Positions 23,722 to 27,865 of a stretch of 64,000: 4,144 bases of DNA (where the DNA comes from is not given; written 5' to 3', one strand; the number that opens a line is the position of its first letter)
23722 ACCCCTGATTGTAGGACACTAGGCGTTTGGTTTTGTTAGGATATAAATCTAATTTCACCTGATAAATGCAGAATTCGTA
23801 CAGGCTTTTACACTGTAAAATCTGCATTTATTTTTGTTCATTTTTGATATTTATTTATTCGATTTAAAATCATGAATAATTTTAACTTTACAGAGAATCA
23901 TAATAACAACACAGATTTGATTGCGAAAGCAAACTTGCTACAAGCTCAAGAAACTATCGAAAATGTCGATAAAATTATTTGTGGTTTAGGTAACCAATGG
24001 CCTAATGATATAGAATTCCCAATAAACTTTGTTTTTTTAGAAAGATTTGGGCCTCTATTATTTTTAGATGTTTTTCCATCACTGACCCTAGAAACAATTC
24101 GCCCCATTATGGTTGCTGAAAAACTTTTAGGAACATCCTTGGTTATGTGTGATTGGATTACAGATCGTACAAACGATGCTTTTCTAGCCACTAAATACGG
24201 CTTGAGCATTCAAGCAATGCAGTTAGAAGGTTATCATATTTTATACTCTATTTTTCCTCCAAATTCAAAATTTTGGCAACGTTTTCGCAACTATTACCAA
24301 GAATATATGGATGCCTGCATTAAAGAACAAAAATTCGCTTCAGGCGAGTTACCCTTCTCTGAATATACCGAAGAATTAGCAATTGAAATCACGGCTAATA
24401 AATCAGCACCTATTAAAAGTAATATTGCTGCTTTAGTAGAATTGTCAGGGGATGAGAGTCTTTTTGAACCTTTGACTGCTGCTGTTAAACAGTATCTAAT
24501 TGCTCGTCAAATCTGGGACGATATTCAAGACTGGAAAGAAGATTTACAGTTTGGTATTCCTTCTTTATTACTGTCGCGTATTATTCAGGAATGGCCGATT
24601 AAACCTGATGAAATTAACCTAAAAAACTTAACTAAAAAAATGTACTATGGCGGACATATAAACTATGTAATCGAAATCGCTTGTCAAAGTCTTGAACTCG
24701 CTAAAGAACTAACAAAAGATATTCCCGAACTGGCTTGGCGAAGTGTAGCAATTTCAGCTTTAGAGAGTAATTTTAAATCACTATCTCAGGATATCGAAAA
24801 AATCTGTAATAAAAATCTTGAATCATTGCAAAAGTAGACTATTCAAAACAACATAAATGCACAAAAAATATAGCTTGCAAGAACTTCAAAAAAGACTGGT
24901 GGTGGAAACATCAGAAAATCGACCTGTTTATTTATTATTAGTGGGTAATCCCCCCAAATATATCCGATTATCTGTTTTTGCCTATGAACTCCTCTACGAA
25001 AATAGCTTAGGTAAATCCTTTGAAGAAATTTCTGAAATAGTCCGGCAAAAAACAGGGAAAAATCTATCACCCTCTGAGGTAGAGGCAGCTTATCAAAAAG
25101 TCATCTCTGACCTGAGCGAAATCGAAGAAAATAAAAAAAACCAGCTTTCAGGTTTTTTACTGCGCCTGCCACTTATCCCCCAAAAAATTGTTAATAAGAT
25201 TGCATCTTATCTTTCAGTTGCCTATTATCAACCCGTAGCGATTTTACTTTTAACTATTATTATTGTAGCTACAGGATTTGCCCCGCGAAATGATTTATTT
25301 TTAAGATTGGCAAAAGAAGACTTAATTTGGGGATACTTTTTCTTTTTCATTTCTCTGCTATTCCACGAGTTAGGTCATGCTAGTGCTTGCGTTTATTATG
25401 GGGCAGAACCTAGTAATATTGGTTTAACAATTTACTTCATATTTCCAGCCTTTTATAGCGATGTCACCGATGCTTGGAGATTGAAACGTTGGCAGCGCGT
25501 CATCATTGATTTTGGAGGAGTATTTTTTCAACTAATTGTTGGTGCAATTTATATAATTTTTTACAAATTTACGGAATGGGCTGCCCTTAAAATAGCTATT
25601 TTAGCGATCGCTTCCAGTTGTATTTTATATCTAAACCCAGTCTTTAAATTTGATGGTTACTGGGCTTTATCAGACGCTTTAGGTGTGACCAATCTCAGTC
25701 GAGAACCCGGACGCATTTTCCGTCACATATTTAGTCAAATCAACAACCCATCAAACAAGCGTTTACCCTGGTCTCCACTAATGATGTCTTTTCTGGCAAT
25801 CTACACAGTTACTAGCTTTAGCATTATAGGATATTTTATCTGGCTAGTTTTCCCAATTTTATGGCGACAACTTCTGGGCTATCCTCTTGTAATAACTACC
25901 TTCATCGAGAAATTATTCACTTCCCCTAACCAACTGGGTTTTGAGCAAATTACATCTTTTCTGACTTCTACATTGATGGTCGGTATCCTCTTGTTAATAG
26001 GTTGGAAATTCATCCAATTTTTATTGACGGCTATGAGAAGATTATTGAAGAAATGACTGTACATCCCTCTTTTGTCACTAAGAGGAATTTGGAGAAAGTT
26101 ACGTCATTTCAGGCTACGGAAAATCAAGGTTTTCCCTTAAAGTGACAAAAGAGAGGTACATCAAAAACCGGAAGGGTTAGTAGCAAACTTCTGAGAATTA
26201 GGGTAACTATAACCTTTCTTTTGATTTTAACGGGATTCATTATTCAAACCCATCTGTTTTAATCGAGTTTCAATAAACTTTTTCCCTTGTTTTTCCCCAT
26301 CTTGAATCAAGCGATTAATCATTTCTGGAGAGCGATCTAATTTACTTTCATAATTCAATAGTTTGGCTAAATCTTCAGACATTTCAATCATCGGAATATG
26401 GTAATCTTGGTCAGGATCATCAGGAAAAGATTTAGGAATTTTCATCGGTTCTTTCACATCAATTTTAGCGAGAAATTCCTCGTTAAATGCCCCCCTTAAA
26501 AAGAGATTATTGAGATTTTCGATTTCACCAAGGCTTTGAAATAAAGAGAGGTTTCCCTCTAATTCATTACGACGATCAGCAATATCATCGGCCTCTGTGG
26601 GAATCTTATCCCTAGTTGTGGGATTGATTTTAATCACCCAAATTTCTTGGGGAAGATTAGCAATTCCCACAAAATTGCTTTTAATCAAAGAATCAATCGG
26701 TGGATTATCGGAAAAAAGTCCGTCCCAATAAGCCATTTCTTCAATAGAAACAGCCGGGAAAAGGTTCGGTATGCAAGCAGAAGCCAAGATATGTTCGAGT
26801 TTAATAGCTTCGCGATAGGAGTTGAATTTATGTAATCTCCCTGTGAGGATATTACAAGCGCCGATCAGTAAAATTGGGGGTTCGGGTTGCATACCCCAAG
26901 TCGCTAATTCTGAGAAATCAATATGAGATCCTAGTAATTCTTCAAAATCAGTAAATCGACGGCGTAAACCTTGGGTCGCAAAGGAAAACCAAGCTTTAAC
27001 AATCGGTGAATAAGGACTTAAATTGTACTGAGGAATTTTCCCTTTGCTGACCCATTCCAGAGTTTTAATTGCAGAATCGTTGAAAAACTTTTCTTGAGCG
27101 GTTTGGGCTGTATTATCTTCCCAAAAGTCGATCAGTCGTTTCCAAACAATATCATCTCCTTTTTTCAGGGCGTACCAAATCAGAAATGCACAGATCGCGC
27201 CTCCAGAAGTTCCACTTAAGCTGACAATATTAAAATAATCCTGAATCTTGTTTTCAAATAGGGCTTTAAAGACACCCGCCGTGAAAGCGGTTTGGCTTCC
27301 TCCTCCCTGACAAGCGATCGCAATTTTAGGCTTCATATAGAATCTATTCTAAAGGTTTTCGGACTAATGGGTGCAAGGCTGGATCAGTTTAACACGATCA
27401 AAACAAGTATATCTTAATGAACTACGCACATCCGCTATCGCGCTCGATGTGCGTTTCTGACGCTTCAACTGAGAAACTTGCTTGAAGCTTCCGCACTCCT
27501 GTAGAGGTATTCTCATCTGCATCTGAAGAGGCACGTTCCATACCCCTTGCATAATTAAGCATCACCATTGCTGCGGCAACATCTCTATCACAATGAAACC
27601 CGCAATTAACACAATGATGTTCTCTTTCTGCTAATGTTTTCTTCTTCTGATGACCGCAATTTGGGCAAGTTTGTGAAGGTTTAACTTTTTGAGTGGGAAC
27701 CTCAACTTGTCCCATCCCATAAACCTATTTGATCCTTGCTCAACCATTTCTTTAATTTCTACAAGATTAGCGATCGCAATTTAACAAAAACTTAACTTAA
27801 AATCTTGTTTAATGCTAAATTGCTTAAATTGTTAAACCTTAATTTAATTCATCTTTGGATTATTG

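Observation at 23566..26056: Three-gene cassette: leader/core-like 64-aa peptide + isoprenoid-synthase-motif enzyme + M50 intramembrane protease. A possible ComX/ComQ-like isoprenylated peptide signal (or minimal RiPP-like) system in a cyanobacterium.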

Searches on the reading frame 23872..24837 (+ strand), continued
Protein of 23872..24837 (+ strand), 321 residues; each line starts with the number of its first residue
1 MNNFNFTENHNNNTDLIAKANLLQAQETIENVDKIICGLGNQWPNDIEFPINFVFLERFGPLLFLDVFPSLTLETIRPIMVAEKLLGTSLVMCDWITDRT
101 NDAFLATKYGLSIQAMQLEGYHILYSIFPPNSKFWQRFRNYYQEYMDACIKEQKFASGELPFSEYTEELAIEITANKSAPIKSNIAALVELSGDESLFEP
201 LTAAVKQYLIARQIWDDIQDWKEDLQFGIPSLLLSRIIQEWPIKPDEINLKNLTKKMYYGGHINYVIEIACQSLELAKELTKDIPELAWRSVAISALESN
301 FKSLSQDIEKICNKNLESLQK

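Call 94: find_encoding_contigs(protein=P0002, flank=3000, max_places=2)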
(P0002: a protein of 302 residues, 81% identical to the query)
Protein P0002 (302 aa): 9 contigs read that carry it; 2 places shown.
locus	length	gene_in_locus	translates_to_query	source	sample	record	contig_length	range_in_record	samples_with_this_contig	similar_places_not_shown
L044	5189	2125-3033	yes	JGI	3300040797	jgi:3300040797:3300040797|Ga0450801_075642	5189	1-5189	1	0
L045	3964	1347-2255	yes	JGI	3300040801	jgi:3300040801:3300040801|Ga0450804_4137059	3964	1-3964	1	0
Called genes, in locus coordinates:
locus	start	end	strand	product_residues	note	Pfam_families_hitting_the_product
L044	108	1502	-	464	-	PF26355:HTH_VMAP-M9, PF01637:ATPase_2 (weak), PF13191:AAA_16 (faint), PF00931:NB-ARC, PF13401:AAA_22, PF05729:NACHT (weak)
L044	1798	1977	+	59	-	-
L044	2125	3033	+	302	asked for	-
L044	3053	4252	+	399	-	PF02163:Peptidase_M50 (weak)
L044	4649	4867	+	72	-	-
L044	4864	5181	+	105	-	PF05016:ParE_toxin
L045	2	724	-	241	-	?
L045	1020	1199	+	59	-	-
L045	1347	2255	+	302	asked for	-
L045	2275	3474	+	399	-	PF02163:Peptidase_M50 (weak)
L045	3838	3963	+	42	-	?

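Call 95: find_encoding_contigs(protein=P0003, flank=3000, max_places=1)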
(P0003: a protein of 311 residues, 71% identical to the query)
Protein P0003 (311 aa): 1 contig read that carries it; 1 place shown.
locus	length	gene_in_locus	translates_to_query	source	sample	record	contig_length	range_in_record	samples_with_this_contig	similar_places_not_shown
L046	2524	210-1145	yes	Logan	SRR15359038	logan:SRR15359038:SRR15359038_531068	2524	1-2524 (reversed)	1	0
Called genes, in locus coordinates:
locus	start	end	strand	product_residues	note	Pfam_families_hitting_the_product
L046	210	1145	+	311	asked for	-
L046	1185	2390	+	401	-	-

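Call 96: find_encoding_contigs(protein=P0004, flank=3000, max_places=1)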
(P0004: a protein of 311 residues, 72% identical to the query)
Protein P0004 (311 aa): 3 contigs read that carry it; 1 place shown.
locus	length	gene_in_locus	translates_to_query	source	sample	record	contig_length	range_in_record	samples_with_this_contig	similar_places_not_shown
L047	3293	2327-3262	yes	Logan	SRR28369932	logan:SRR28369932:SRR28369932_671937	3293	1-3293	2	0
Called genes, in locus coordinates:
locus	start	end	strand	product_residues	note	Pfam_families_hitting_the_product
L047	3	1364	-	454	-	?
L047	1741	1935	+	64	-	-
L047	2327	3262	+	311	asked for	-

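Call 100: search_protein_families(library=padloc, proteins=[window:23872-24837:+], max_evalue=0.001)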
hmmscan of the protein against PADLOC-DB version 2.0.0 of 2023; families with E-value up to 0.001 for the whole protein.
window:23872-24837:+ (321 aa): 0 families

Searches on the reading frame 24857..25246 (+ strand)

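Call 64: search_protein_families(library=pfam, proteins=[window:24857-25246:+], max_evalue=10)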
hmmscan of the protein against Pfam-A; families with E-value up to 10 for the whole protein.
window:24857-25246:+ (130 aa): 1 family
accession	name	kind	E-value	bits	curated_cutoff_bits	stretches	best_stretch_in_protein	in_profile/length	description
PF08542.16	Rep_fac_C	-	0.11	13.4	23.6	1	50-98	13-62/88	Replication factor C C-terminal domain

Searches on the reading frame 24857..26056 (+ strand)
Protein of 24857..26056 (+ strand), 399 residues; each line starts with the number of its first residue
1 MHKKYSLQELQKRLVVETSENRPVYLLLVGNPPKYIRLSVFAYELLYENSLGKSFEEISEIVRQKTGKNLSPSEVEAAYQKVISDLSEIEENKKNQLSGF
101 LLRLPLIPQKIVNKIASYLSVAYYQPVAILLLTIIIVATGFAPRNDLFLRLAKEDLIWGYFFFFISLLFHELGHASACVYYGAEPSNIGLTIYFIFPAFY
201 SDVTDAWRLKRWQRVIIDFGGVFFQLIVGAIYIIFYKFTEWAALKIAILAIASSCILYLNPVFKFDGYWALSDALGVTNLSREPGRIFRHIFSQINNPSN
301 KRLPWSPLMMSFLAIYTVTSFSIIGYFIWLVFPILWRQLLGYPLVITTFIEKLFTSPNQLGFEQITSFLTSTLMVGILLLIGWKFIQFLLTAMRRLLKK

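Call 3: search_protein_families(library=pfam, proteins=[window:24857-26056:+], max_evalue=1)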
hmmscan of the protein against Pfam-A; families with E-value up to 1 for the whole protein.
window:24857-26056:+ (399 aa): 3 families
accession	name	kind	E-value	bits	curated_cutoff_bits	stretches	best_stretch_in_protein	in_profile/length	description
PF02163.28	Peptidase_M50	-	9.8e-06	25.5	27.2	1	161-316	4-106/221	Peptidase family M50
PF05552.17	MS_channel_1st_1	-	0.0082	16.4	22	1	363-399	8-44/50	Mechanosensitive ion channel, conserved TM helix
PF13398.12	Peptidase_M50B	-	0.01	16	26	1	157-189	16-47/201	Peptidase M50B-like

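Call 4: search_protein_families(library=ncbifam, proteins=[window:24857-26056:+], max_evalue=1)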
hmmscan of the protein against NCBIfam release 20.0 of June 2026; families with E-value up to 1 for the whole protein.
window:24857-26056:+ (399 aa): 2 families
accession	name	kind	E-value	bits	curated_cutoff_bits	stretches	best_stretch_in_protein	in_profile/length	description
NF041824.1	daptide_HExxH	equivalog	5e-34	118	300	1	136-337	140-343/379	daptide biosynthesis intramembrane metalloprotease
NF058609.1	RiPP_HExxH_LiaK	equivalog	1.1e-15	58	225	1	117-277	53-214/246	YydH/LiaK family epipeptide maturation metalloprotease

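Call 65: find_homologous_proteins(query=window:24857-26056:+, max_evalue=0.00001)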
Query window:24857-26056:+ (399 aa): 264 proteins with E <= 0.00001 among 8000 candidates; the best 120 are listed.
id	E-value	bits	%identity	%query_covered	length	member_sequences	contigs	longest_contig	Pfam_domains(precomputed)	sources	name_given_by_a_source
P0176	1.5e-256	869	98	100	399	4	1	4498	PF02163.29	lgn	-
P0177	1.1e-204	698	77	100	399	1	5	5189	PF02163.29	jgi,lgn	jgi:putative peptide zinc metalloprotease protein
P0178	9.9e-193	659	74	100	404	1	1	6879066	-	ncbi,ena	-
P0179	1.2e-187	642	72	100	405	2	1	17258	-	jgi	jgi:putative peptide zinc metalloprotease protein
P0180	2.9e-186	637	70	100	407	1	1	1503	PF02163.29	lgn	-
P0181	2.5e-185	634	71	100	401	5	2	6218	-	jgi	jgi:putative peptide zinc metalloprotease protein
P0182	7.8e-183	626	70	100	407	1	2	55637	-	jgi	jgi:putative peptide zinc metalloprotease protein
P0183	4.6e-152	525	95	62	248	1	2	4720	PF02163.29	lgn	-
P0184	3.1e-146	506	57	99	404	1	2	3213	PF02163.29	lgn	-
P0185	5.8e-145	501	70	82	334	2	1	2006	-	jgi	jgi:putative peptide zinc metalloprotease protein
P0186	5.1e-128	446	53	96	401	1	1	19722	-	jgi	jgi:putative peptide zinc metalloprotease protein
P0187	3.1e-124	433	51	98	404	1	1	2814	-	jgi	jgi:putative peptide zinc metalloprotease protein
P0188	6.4e-124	432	51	98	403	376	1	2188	-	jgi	jgi:putative peptide zinc metalloprotease protein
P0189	1.3e-122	428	72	66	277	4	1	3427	-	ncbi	-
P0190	6.0e-122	426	51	97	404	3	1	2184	-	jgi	jgi:putative peptide zinc metalloprotease protein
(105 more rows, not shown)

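Call 81: predict_structure(alignment_id=A4)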
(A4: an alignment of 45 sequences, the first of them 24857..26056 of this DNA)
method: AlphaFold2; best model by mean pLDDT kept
length: 399 residues; sequences in the alignment: 45
mean_pLDDT: 84.0   pTM: 0.80
mean pLDDT of the five models: 84.0, 82.2, 79.6, 79.0, 78.6
residues with pLDDT >= 90: 163; 70-90: 176; 50-70: 55; < 50: 5
segments of 3 or more residues with pLDDT < 50: 94-96
pLDDT, mean of each block of 10 residues (from residue 1): 53 58 71 72 86 91 85 91 83 60 90 97 97 96 71 86 95 96 92 83 82 88 96 94 92 79 62 72 80 76 79 87 89 92 94 89 88 92 89 85
secondary structure, 60 per line:
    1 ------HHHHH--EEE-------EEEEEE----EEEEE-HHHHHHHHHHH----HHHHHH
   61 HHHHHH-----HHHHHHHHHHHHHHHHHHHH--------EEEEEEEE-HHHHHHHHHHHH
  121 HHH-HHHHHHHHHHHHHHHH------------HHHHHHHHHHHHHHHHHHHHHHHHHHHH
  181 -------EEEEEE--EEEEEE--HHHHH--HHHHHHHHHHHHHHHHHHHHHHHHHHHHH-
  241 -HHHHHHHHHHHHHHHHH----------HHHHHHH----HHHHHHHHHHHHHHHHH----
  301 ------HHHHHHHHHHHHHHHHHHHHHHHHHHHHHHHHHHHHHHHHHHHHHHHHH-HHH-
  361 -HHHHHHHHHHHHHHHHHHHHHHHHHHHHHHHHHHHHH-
elements in order: H7-11 E14-16 E24-29 E34-38 H40-50 H55-66 H72-91 E100-107 H109-123 H125-140 H153-180 E188-193 E196-201 H204-208 H211-239 H242-258 H269-275 H280-296 H307-355 H362-398

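Call 100: search_protein_families(library=padloc, proteins=[window:24857-26056:+], max_evalue=0.001)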
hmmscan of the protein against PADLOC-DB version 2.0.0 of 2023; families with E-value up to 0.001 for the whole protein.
window:24857-26056:+ (399 aa): 0 families

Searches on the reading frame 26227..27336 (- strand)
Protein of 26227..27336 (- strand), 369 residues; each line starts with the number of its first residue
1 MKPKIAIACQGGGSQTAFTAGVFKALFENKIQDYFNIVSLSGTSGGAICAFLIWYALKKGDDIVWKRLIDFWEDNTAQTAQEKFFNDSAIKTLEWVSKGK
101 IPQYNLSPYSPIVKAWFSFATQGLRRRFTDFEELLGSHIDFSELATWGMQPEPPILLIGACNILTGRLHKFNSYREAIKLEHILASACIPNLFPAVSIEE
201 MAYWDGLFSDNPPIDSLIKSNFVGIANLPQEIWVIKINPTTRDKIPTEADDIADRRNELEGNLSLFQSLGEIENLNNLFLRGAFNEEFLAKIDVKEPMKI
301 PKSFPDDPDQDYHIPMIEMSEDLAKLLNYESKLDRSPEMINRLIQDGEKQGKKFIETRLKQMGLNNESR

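Call 3: search_protein_families(library=pfam, proteins=[window:26227-27336:-], max_evalue=1)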
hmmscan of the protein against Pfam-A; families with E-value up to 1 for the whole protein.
window:26227-27336:- (369 aa): 1 family
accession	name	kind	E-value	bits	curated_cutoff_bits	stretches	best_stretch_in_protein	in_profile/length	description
PF01734.28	Patatin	-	1.7e-15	58.2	27.7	1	8-218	2-191/191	Patatin-like phospholipase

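Call 4: search_protein_families(library=ncbifam, proteins=[window:26227-27336:-], max_evalue=1)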
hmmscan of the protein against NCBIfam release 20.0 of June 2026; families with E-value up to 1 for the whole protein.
window:26227-27336:- (369 aa): 3 families
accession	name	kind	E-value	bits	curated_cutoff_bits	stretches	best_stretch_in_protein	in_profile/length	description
NF041079.1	CBASS_lipase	equivalog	1.6e-05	24.3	200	1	7-76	4-68/317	CBASS cGAMP-activated phospholipase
NF043045.1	T4SS_VpdC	equivalog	0.004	15.2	1000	1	10-54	311-351/880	Dot/Icm T4SS effector VpdC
NF053870.1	DS2_1_antiphage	equivalog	0.038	13.3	400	1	9-53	5-50/299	anti-phage phospholipase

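Call 100: search_protein_families(library=padloc, proteins=[window:26227-27336:-], max_evalue=0.001)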
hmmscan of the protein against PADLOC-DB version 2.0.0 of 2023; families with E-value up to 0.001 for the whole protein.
window:26227-27336:- (369 aa): 1 family
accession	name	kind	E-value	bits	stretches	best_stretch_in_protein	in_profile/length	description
PDLC00757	Effector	-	0.00026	18.5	0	7-51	13-58/331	Phospholipase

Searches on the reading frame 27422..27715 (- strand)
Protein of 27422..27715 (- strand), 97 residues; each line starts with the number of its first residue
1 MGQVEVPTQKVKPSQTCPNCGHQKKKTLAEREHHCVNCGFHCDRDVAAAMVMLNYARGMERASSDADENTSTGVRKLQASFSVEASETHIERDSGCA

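Call 3: search_protein_families(library=pfam, proteins=[window:27422-27715:-], max_evalue=1)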
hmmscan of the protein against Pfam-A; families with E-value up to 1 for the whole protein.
window:27422-27715:- (97 aa): 8 families
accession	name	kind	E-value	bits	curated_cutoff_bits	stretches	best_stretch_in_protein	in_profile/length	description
PF07282.18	Cas12f1-like_TNB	-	1.7e-11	44.5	26.3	1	13-51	27-59/60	Cas12f1-like, TNB domain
PF01363.27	FYVE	-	0.0004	20.9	27.8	1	12-42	6-35/67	FYVE zinc finger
PF21349.2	RUBY_RBDX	-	0.019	14.8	26.5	1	12-26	14-28/30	Rubrerythrin, rubredoxin-like domain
PF12773.13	DZR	-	0.051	14.2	27.3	1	14-45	12-37/45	Double zinc ribbon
PF24460.1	DUF7575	-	0.11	12.4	28.5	1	14-23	3-12/28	Domain of unknown function (DUF7575)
PF13248.11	Zn_ribbon_3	-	0.33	10.9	27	0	15-39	3-23/26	zinc-ribbon domain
PF13240.11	Zn_Ribbon_1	-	0.34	11.2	25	1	15-22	14-21/23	zinc-ribbon domain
PF08209.17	Sgf11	-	0.61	10.1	26.4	0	16-22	6-12/33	Sgf11 (transcriptional regulation protein)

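Call 4: search_protein_families(library=ncbifam, proteins=[window:27422-27715:-], max_evalue=1)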
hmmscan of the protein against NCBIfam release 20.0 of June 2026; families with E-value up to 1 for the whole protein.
window:27422-27715:- (97 aa): 10 families
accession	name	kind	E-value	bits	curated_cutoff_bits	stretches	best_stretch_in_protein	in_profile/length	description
NF040570.1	guided_TnpB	subfamily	8.2e-11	41.8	100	1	12-54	344-388/389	RNA-guided endonuclease TnpB family protein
NF038281.1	IS200_TnpB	exception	1.5e-08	34.2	425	1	11-55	312-358/360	IS200/IS605 family element RNA-guided endonuclease TnpB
NF038280.1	IS607_TnpB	exception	1.2e-07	31.1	350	1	13-78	349-414/431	IS607 family element RNA-guided endonuclease TnpB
NF041638.1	QRL_CxxC_CxxC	subfamily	0.017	15.7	65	1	14-38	77-101/102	RRQRL motif-containing zinc-binding protein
NF041911.1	HVO_0649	equivalog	0.12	12.3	70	0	9-28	44-63/65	HVO_0649 family zinc finger protein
TIGR00575.1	dnlj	equivalog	0.13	10.6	444.45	1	8-49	386-425/652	NAD-dependent DNA ligase LigA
NF053815.1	teico_TcaA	equivalog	0.14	10.9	550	1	15-76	2-51/463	membrane-associated protein TcaA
NF011481.0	PRK14890.1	equivalog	0.27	11.3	61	1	15-41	28-59/61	putative Zn-ribbon RNA-binding protein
NF050124.2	chryseobasin_RiPP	equivalog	0.51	11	50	0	10-40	43-70/71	MNIO class RiPP chryseobasin precursor ChrA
NF002362.0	PRK01343.1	equivalog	0.69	9.6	79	0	7-23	11-27/66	DNA gyrase inhibitor YacG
